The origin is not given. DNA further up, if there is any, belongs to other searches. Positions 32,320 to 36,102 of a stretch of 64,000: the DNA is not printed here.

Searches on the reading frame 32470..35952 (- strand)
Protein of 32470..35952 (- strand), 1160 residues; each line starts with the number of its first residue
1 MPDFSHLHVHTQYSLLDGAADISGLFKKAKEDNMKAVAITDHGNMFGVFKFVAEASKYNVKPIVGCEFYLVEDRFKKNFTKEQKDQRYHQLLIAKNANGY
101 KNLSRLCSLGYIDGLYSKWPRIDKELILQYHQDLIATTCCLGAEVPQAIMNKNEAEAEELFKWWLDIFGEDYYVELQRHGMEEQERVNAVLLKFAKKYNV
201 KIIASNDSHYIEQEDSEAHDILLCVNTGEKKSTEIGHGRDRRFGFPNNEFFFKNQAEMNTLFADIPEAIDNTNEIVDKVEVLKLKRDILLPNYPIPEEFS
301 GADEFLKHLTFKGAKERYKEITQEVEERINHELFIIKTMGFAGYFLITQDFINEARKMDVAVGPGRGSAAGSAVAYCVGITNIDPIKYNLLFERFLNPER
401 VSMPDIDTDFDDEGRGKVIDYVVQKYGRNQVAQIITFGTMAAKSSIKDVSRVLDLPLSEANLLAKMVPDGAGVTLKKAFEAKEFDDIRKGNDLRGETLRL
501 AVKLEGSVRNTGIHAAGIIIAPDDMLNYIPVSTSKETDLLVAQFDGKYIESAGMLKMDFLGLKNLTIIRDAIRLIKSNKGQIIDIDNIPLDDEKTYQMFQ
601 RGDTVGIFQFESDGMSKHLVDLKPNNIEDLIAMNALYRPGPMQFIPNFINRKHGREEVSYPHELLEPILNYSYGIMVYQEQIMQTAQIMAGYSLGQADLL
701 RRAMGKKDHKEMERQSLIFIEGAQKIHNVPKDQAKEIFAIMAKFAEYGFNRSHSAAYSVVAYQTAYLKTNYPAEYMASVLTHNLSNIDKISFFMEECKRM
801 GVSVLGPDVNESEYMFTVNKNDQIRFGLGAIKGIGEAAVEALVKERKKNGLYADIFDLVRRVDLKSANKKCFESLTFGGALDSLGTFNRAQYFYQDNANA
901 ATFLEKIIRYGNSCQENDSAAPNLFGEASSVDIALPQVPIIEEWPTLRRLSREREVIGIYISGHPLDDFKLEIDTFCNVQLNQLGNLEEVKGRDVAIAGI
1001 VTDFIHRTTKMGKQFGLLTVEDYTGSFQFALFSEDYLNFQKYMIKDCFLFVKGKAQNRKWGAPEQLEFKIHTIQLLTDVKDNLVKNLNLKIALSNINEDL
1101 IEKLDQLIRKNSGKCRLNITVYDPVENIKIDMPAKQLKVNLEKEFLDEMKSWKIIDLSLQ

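Call 86: search_protein_families(library=pfam, proteins=[window:32470-35952:-], max_evalue=0.00001)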
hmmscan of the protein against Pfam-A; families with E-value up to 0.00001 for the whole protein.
window:32470-35952:- (1160 aa): 5 families
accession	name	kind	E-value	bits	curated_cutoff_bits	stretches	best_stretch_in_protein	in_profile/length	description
PF07733.18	DNA_pol3_alpha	-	7.3e-97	324.5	23.9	1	305-561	2-260/260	Bacterial DNA polymerase III alpha NTPase domain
PF17657.6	DNA_pol3_finger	-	7.4e-69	230.8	22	1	564-725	1-164/166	Bacterial DNA polymerase III alpha subunit finger domain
PF02811.25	PHP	-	1.1e-53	182.4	26.4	1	6-179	1-164/164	PHP domain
PF14579.12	HHH_6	-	7.9e-29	100.2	25.6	1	801-891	1-89/90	Helix-hairpin-helix motif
PF01336.31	tRNA_anti-codon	-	2.9e-06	27.6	27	1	997-1076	3-75/75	OB-fold nucleic acid binding domain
